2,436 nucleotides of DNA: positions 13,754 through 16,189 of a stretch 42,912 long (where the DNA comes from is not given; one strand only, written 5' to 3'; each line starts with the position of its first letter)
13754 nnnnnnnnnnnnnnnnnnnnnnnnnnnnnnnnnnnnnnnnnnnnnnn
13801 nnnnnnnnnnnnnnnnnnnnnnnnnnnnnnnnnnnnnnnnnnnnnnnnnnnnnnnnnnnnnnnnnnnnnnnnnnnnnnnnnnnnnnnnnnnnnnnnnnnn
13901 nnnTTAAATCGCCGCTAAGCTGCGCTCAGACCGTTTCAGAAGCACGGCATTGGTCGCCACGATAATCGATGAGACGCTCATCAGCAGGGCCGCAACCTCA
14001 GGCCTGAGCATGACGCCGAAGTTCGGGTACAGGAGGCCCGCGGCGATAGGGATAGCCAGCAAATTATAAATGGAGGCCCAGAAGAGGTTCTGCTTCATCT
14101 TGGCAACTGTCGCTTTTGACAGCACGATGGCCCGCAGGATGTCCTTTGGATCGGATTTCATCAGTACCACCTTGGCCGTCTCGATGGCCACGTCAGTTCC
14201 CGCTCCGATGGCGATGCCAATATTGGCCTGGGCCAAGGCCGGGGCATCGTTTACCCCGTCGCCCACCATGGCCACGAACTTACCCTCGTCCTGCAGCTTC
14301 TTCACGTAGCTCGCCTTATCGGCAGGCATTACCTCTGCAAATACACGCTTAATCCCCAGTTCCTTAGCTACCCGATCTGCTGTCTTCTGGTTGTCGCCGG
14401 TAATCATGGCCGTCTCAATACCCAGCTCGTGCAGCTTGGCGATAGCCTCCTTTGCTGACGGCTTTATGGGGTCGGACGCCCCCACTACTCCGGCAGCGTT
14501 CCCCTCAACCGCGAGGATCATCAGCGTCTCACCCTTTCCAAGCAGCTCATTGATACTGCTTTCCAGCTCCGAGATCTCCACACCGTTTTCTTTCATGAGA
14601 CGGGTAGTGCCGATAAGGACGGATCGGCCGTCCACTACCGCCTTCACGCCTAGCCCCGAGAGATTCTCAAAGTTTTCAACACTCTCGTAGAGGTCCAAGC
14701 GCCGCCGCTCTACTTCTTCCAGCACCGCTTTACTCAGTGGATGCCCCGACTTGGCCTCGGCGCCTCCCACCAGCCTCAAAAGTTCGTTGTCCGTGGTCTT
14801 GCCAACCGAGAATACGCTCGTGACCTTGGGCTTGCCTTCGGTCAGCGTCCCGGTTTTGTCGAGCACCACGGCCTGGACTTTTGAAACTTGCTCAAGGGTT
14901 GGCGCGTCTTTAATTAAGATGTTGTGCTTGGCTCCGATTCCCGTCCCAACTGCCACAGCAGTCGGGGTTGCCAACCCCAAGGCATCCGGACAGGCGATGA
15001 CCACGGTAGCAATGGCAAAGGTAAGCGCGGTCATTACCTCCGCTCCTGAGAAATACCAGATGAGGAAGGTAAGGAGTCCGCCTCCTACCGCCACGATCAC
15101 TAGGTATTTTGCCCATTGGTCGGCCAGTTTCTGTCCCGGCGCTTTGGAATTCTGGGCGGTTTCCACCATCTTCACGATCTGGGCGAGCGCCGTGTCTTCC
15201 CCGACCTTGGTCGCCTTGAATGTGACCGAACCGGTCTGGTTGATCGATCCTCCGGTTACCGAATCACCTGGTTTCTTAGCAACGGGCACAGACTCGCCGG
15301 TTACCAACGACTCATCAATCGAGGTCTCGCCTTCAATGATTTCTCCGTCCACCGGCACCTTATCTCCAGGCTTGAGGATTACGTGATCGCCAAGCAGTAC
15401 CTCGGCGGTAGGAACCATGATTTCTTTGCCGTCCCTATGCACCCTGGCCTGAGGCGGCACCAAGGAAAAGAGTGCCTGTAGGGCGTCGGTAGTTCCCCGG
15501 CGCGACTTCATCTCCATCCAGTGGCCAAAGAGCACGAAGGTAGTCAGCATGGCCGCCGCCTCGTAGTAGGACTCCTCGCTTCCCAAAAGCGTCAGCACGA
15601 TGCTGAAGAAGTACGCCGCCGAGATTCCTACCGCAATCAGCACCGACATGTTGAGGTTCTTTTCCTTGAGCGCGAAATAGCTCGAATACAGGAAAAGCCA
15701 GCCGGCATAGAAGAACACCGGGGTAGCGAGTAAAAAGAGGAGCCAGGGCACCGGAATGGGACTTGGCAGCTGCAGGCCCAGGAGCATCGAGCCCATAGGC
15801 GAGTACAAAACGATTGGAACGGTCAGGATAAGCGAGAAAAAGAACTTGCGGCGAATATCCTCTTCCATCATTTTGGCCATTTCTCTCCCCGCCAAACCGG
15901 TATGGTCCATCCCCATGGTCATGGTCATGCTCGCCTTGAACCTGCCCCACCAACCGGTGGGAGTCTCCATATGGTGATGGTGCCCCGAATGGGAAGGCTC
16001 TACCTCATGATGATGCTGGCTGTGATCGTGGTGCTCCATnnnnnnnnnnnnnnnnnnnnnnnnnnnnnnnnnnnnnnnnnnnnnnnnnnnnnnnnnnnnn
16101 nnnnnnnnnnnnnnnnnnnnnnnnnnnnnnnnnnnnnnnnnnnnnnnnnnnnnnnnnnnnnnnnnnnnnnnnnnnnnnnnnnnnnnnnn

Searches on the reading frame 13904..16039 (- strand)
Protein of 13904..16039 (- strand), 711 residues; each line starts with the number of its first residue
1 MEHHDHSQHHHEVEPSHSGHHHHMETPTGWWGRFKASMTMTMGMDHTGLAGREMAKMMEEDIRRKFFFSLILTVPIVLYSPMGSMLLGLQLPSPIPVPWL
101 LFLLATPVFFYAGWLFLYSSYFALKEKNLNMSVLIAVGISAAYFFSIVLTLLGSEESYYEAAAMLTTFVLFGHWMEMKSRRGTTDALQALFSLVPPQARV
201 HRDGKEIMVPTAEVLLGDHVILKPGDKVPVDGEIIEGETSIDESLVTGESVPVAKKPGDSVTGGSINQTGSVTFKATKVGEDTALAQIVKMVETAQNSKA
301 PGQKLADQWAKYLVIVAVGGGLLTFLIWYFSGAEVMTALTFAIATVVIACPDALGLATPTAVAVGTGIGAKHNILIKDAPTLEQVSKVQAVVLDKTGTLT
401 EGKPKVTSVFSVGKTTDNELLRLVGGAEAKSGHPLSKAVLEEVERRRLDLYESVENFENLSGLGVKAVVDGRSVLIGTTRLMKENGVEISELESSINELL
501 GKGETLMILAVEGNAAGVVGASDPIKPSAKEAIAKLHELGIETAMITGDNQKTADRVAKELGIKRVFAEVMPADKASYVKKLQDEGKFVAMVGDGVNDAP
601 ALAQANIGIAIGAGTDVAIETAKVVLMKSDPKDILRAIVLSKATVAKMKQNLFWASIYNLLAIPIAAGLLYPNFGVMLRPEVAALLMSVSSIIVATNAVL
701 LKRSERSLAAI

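Call 9: search_protein_families(library=pfam, proteins=[window:13904-16039:-], max_evalue=0.001)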
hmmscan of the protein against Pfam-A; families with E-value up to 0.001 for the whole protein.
window:13904-16039:- (711 aa): 5 families
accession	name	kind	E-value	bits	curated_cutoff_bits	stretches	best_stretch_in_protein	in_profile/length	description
PF00122.25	E1-E2_ATPase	-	9.3e-58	195.2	28.1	1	193-372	2-181/181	E1-E2 ATPase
PF00702.32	Hydrolase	-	1.7e-36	126.8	26.4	1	389-606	2-191/191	haloacid dehalogenase-like hydrolase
PF08282.18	Hydrolase_3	-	2.9e-07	30.9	20.9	0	582-630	199-247/255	haloacid dehalogenase-like hydrolase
PF12710.13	HAD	-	0.0002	22.3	27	0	526-602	87-188/189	haloacid dehalogenase-like hydrolase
PF13419.12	HAD_2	-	0.00021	21.9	23.8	1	527-606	82-172/178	Haloacid dehalogenase-like hydrolase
